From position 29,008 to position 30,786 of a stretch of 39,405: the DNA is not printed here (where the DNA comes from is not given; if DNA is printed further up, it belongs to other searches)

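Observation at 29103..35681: Nitrogenase-like D/K pair without NifH or NifB, fused into one operon with metNIQ and O-acetylhomoserine sulfhydrylase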

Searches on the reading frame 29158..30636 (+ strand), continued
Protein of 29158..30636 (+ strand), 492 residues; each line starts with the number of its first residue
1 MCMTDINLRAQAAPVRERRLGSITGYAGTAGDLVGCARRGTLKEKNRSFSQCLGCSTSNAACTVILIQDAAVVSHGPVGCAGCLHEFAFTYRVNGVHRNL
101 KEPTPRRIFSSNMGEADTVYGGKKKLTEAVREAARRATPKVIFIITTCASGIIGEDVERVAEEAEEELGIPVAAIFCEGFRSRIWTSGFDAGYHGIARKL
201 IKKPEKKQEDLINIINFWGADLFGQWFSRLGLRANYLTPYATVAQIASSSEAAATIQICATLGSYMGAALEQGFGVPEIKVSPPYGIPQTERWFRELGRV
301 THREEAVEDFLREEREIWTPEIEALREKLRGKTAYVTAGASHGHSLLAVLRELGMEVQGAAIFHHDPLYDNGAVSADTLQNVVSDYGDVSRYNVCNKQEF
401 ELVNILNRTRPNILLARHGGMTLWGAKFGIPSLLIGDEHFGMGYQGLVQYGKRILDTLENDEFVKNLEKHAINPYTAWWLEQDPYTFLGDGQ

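Call 55: find_homologous_proteins(query=L002:17286-18161:+, max_evalue=1e-30)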
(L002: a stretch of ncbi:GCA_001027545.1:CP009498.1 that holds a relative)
Query L002:17286-18161:+ (291 aa): 7999 proteins with E <= 1e-30 among 8000 candidates; the best 120 are listed.
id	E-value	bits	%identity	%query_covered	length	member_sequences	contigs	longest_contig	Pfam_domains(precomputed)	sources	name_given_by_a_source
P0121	1.5e-188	643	100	100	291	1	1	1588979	PF00142.25,PF10609.16,PF01656.30,PF13614.13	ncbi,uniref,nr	ncbi:nitrogenase iron protein [Endomicrobium proavitum]|uniref:Nitrogenase iron protein n=1 Tax=Endo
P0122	4.9e-181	618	95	100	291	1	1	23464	PF00142.25,PF10609.16,PF01656.30,PF13614.13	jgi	jgi:nitrogenase iron protein NifH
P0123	9.9e-180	614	94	100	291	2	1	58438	PF00142.25,PF10609.16,PF01656.30,PF13614.13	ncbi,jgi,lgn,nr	ncbi:MAG: nitrogenase iron protein [Endomicrobium sp.]|jgi:nitrogenase iron protein NifH|nr:nitrogen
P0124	4.6e-179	612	95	100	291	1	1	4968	PF00142.25,PF10609.16,PF01656.30,PF13614.13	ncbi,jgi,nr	ncbi:MAG: nitrogenase iron protein [Endomicrobium sp.]|jgi:nitrogenase iron protein NifH|nr:nitrogen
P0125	1.1e-174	597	92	100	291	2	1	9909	PF00142.25,PF10609.16,PF01656.30,PF13614.13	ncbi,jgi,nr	ncbi:MAG: AAA family ATPase [Endomicrobium sp.]|jgi:nitrogenase iron protein NifH|nr:AAA family ATPa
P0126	6.5e-173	592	90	100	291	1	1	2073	PF00142.25,PF10609.16,PF01656.30,PF13614.13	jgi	jgi:nitrogenase iron protein NifH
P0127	2.9e-172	589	91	100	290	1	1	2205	PF00142.25,PF10609.16,PF01656.30,PF13614.13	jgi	jgi:nitrogenase iron protein NifH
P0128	2.6e-171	586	90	100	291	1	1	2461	PF00142.25,PF10609.16,PF01656.30,PF13614.13,PF02374.22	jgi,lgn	jgi:nitrogenase iron protein NifH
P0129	1.4e-170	584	89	100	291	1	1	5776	PF00142.25,PF10609.16,PF01656.30,PF13614.13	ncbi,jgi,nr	ncbi:MAG: AAA family ATPase [Planctomycetaceae bacterium]|jgi:nitrogenase iron protein NifH|nr:AAA f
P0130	4.4e-170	582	89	100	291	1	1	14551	PF00142.25,PF10609.16,PF01656.30,PF13614.13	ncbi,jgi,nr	ncbi:MAG: nitrogenase iron protein [Planctomycetaceae bacterium]|jgi:nitrogenase iron protein NifH|n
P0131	2.1e-169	580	88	100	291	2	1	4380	PF00142.25,PF10609.16,PF01656.30,PF13614.13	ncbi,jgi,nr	ncbi:MAG: AAA family ATPase [Planctomycetaceae bacterium]|jgi:nitrogenase iron protein NifH|nr:AAA f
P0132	3.2e-169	580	88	100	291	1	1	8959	PF00142.25,PF10609.16,PF01656.30,PF13614.13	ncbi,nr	ncbi:MAG: nitrogenase iron protein [Planctomycetaceae bacterium]|nr:nitrogenase iron protein [Planct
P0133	3.9e-169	579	88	100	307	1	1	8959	PF00142.25,PF10609.16,PF01656.30,PF13614.13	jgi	jgi:nitrogenase iron protein NifH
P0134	3.9e-169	579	88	100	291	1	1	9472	PF00142.25,PF10609.16,PF01656.30,PF13614.13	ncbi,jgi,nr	ncbi:MAG: AAA family ATPase [Planctomycetaceae bacterium]|jgi:nitrogenase iron protein NifH|nr:AAA f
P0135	7.1e-169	578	88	100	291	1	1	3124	PF00142.25,PF10609.16,PF01656.30,PF13614.13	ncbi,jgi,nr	ncbi:MAG: nitrogenase iron protein [Planctomycetaceae bacterium]|jgi:nitrogenase iron protein NifH|n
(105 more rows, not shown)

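Call 62: find_encoding_contigs(protein=P0016, flank=10000, max_places=1)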
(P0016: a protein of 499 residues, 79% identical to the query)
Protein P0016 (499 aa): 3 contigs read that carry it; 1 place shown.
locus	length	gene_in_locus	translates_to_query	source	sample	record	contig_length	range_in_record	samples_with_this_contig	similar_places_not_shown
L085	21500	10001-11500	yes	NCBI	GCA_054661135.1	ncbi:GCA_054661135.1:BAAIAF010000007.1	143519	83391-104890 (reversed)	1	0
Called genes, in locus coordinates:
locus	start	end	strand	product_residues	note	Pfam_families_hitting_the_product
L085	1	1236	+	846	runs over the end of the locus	PF07244:POTRA, PF08479:POTRA_2, PF07244:POTRA, PF01103:Omp85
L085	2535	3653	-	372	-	PF00155:Aminotran_1_2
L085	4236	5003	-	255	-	PF14848:HU-DNA_bdg, PF14734:DUF4469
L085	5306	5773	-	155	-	PF13650:Asp_protease_2, PF13975:gag-asp_proteas (weak)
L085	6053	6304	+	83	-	-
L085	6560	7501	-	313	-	PF02729:OTCace_N, PF00185:OTCace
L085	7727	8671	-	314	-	PF25164:CoiA_N (weak)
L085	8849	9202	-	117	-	-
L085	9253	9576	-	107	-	-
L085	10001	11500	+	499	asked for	PF00148:Oxidored_nitro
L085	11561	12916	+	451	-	PF00148:Oxidored_nitro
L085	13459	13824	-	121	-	PF13560:HTH_31, PF01381:HTH_3, PF12844:HTH_19 (weak)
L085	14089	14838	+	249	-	PF05711:TylF, PF13578:Methyltransf_24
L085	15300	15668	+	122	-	-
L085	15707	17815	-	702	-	PF03030:H_PPase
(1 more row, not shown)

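Call 63: find_encoding_contigs(protein=P0015, flank=10000, max_places=1)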
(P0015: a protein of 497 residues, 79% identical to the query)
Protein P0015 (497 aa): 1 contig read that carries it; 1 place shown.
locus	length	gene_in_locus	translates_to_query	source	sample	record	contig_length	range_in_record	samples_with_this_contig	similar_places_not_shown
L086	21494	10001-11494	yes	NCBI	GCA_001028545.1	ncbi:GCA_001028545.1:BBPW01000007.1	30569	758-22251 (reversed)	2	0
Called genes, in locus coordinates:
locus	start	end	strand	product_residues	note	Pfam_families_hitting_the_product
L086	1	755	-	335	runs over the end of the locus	PF01208:URO-D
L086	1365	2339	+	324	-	PF16811:TAtT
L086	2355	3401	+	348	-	PF03480:DctP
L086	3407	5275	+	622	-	PF06808:DctM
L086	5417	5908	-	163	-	-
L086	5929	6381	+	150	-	PF14848:HU-DNA_bdg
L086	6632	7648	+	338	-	PF13379:NMT1_2, PF09084:NMT1, PF12974:Phosphonate-bd (weak)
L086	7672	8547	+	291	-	PF00142:Fer4_NifH, PF01656:CbiA, PF02374:ArsA_ATPase (faint), PF10609:ParA (weak), PF13614:AAA_31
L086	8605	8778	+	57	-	-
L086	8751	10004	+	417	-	PF01053:Cys_Met_Meta_PP, PF00266:Aminotran_5 (faint), PF00155:Aminotran_1_2 (weak), PF01053:Cys_Met_Meta_PP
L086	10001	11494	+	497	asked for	PF00148:Oxidored_nitro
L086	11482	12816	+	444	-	PF00148:Oxidored_nitro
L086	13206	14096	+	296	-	PF01680:SOR_SNZ, PF05690:ThiG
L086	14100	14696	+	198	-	PF01174:SNO, PF07685:GATase_3 (weak)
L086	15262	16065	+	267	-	PF00497:SBP_bac_3, PF12974:Phosphonate-bd (weak), PF09084:NMT1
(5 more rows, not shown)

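Call 64: find_encoding_contigs(protein=P0012, flank=10000, max_places=1)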
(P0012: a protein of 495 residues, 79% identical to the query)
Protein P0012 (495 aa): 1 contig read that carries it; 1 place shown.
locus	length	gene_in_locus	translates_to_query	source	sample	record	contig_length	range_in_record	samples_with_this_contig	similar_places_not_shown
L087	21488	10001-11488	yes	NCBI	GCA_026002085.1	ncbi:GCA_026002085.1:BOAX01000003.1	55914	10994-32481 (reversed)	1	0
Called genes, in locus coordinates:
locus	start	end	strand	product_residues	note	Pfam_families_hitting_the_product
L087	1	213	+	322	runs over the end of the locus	PF25973:BSH_CzcB (weak), PF25984:BSH_YknX (faint)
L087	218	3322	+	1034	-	PF00873:ACR_tran, PF03176:MMPL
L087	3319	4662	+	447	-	PF02321:OEP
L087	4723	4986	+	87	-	PF07927:HicA_toxin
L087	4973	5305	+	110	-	PF05534:HicB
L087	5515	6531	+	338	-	PF13379:NMT1_2, PF09084:NMT1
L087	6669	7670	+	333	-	PF00528:BPD_transp_1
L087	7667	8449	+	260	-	PF00005:ABC_tran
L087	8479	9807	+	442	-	PF01053:Cys_Met_Meta_PP, PF01041:DegT_DnrJ_EryC1, PF00155:Aminotran_1_2, PF00266:Aminotran_5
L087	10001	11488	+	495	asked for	PF00148:Oxidored_nitro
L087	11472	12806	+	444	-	PF00148:Oxidored_nitro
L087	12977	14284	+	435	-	PF01053:Cys_Met_Meta_PP, PF00155:Aminotran_1_2 (weak), PF01041:DegT_DnrJ_EryC1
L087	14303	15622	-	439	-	-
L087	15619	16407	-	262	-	PF07044:DUF1329 (faint), PF17131:TP_0789-like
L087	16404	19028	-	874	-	PF03176:MMPL, PF02460:Patched (weak), PF12349:Sterol-sensing, PF00873:ACR_tran (weak), PF03176:MMPL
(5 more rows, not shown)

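Call 65: find_encoding_contigs(protein=P0010, flank=10000, max_places=1)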
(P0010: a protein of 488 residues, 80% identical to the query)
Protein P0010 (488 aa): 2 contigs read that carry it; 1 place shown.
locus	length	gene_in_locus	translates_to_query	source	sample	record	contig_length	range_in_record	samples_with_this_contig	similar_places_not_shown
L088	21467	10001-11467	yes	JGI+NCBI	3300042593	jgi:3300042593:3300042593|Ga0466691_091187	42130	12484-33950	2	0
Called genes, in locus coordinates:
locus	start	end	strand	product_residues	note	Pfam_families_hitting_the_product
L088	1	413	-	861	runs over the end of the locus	PF02861:Clp_N, PF13191:AAA_16 (weak), PF23569:NBD_SMAX1, PF00004:AAA, PF17871:AAA_lid_9, PF07724:AAA_2, PF07728:AAA_5, PF10431:ClpB_D2-small, +6 more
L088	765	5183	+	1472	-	PF27414:TP_0324_N (weak), PF04357:TamB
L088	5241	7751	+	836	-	PF08479:POTRA_2 (faint), PF07244:POTRA, PF01103:Omp85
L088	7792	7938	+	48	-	-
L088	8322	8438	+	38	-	-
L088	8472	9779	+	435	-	PF01053:Cys_Met_Meta_PP, PF00155:Aminotran_1_2, PF01041:DegT_DnrJ_EryC1, PF00266:Aminotran_5 (weak)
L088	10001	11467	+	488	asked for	PF00148:Oxidored_nitro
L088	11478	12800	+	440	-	PF00148:Oxidored_nitro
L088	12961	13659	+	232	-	PF04055:Radical_SAM (weak)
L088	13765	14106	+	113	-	PF02579:Nitro_FeMo-Co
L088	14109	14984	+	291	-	PF00142:Fer4_NifH, PF01656:CbiA, PF10609:ParA (weak), PF13614:AAA_31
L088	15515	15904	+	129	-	PF01022:HTH_5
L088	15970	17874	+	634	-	PF00122:E1-E2_ATPase, PF00702:Hydrolase, PF08282:Hydrolase_3 (weak)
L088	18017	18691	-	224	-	PF13100:OstA_2, PF03968:LptD_N (weak)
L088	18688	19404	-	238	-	PF06835:LptC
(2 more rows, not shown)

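Call 66: search_protein_representatives(protein=window:29164-30633:+)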
Query: 490 residues. Proteins with E-value up to 0.001 (for the whole library): 1586; up to 1e-10: 613; up to 1e-30: 131. The best 150 are listed.
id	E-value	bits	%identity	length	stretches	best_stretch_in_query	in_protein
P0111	5.3e-233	790.2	66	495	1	1-489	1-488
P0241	1.0e-161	555.1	61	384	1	111-487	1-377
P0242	2.5e-139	481.3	46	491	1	3-487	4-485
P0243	7.2e-135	466.6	45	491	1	11-488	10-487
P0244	1.7e-118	412.6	42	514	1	4-483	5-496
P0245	1.7e-113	396.1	40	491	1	3-487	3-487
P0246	4.3e-109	381.6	41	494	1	4-480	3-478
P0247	2.8e-105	369.0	43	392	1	105-488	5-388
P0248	5.5e-101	354.8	40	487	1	4-478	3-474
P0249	1.9e-99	349.7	37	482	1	4-479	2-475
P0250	5.7e-97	341.6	48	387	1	125-425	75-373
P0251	1.1e-93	330.7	39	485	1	5-475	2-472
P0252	1.2e-88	314.2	50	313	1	10-313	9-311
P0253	4.0e-84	299.2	34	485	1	9-487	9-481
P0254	7.4e-83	295.1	35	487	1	9-486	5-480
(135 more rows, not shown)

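Call 67: list_cluster_members(proteins=[P0242, P0243, P0244, P0245, P0246, P0248, P0249, P0251, P0253, P0254])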
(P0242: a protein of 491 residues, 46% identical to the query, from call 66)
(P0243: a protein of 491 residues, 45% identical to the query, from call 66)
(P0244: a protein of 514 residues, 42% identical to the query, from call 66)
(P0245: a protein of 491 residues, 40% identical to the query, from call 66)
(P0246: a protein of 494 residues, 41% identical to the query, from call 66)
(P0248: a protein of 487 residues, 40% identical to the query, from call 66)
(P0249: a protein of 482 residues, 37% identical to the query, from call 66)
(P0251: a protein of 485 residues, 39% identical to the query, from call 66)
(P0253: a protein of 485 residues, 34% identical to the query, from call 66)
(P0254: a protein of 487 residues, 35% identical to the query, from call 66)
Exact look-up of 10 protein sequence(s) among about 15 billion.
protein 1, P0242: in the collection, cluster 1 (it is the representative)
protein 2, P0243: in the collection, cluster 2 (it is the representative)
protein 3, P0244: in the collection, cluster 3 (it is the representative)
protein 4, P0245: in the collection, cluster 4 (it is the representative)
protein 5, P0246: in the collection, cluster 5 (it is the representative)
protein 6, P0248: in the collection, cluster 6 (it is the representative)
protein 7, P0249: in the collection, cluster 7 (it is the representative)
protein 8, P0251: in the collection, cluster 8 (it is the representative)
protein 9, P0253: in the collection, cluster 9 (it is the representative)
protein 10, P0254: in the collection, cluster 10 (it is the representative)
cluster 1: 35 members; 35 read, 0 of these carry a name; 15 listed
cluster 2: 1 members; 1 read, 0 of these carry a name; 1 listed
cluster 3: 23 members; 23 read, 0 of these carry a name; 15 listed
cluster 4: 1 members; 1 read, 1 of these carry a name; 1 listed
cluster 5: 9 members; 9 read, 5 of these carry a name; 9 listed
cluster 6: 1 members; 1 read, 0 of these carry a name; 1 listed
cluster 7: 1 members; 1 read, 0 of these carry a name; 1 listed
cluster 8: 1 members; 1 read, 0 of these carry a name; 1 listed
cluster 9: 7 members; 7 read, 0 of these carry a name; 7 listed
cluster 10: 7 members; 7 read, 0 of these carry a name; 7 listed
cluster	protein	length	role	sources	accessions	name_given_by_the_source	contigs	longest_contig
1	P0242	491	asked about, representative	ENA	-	-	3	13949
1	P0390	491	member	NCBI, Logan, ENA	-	-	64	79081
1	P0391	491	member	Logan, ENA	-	-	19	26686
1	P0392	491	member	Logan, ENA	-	-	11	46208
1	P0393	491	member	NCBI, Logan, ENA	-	-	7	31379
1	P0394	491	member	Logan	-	-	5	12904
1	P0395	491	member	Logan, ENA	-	-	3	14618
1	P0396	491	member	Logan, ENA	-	-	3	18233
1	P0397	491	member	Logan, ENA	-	-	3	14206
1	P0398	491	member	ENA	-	-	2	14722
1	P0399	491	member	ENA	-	-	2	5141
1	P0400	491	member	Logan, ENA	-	-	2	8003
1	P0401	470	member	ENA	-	-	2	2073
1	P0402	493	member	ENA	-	-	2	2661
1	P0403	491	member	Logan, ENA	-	-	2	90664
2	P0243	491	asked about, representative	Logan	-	-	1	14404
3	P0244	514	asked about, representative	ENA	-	-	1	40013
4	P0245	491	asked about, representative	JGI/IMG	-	nitrogenase molybdenum-iron protein alpha chain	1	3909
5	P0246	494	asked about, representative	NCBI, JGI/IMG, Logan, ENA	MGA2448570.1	MAG: nitrogenase component 1 [Polyangiaceae bacterium]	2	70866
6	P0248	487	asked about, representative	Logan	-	-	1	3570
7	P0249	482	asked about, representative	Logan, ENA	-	-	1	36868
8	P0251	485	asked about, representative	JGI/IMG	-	-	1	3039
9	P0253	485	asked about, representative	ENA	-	-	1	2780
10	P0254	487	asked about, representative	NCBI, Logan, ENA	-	-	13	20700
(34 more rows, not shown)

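Call 79: search_protein_families(library=pfam, proteins=[L005:88-867:+, L005:1328-1912:+], max_evalue=0.001)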
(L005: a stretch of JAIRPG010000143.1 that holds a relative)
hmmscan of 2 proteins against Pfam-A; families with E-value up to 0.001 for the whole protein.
L005:88-867:+ (259 aa): 0 families

L005:1328-1912:+ (194 aa): 0 families

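Call 84: find_encoding_contigs(protein=P0004, flank=10000, max_places=1)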
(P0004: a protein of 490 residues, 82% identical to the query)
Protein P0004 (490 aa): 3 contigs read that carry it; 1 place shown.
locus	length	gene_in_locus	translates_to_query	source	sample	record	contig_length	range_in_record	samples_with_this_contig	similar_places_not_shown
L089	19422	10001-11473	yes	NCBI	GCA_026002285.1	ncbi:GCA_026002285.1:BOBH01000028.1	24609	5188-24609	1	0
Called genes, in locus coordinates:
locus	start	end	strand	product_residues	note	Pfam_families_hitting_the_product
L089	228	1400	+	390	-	PF00155:Aminotran_1_2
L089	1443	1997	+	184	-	PF01740:STAS, PF13466:STAS_2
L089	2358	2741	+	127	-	PF10722:YbjN, PF22550:CesT_Tir_1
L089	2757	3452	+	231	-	PF04012:PspA_IM30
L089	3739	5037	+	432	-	PF08245:Mur_ligase_M, PF02875:Mur_ligase_C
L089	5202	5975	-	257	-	PF01569:PAP2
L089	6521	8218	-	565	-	PF01555:N6_N4_Mtase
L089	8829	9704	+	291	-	PF00142:Fer4_NifH, PF01656:CbiA, PF02374:ArsA_ATPase (faint), PF10609:ParA (weak), PF13614:AAA_31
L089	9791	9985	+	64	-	-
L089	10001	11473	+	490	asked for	PF00148:Oxidored_nitro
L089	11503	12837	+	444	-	PF00148:Oxidored_nitro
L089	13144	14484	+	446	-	PF01547:SBP_bac_1, PF13416:SBP_bac_8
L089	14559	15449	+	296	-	PF00528:BPD_transp_1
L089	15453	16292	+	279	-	PF00528:BPD_transp_1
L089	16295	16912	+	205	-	PF00583:Acetyltransf_1, PF13508:Acetyltransf_7, PF08445:FR47 (weak)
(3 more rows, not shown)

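Call 85: find_encoding_contigs(protein=P0013, flank=10000, max_places=1)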
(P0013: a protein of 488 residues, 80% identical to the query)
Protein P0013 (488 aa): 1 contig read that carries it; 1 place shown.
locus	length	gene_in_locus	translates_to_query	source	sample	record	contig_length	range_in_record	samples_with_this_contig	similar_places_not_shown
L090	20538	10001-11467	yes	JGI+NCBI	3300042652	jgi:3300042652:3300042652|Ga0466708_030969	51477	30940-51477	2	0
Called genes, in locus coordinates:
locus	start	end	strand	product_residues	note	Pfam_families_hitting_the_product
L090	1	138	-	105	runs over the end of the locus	-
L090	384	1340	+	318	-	PF02683:DsbD_TM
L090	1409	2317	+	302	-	-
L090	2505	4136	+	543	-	PF00089:Trypsin, PF13365:Trypsin_2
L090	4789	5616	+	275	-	PF04199:Cyclase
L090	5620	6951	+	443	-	PF01053:Cys_Met_Meta_PP, PF00155:Aminotran_1_2, PF01041:DegT_DnrJ_EryC1, PF00266:Aminotran_5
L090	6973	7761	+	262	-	PF00005:ABC_tran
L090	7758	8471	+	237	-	PF00528:BPD_transp_1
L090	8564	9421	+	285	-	PF03180:Lipoprotein_9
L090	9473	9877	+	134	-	-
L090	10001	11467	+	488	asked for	PF00148:Oxidored_nitro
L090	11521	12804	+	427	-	PF00148:Oxidored_nitro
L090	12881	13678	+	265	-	PF04055:Radical_SAM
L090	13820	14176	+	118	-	PF02579:Nitro_FeMo-Co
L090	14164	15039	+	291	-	PF00142:Fer4_NifH, PF01656:CbiA, PF10609:ParA (weak), PF13614:AAA_31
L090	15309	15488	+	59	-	-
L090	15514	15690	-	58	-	-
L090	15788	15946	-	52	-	-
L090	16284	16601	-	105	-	-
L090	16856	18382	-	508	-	PF01973:MptE-like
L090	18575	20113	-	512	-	PF13623:SurA_N_2, PF13624:SurA_N_3, PF13145:Rotamase_2 (weak), PF00639:Rotamase, PF27392:TP_0929_3rd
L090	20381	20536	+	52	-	?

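Call 86: find_encoding_contigs(protein=P0002, flank=10000, max_places=1)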
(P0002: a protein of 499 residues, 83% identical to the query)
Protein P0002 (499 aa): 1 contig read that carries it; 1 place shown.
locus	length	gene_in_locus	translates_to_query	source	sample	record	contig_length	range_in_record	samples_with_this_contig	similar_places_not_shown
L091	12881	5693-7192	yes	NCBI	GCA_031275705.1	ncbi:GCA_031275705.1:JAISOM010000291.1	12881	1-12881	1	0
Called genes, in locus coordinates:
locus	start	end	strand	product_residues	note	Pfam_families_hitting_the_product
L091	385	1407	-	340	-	PF13379:NMT1_2, PF09084:NMT1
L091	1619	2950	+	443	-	PF01053:Cys_Met_Meta_PP, PF00155:Aminotran_1_2, PF01041:DegT_DnrJ_EryC1, PF00266:Aminotran_5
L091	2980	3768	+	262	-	PF00005:ABC_tran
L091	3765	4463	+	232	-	PF00528:BPD_transp_1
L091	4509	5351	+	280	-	PF03180:Lipoprotein_9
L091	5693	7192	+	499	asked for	PF00148:Oxidored_nitro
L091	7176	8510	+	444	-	PF00148:Oxidored_nitro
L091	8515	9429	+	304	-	PF04055:Radical_SAM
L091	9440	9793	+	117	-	PF02579:Nitro_FeMo-Co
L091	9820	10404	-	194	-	-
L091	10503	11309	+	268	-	-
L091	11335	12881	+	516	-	?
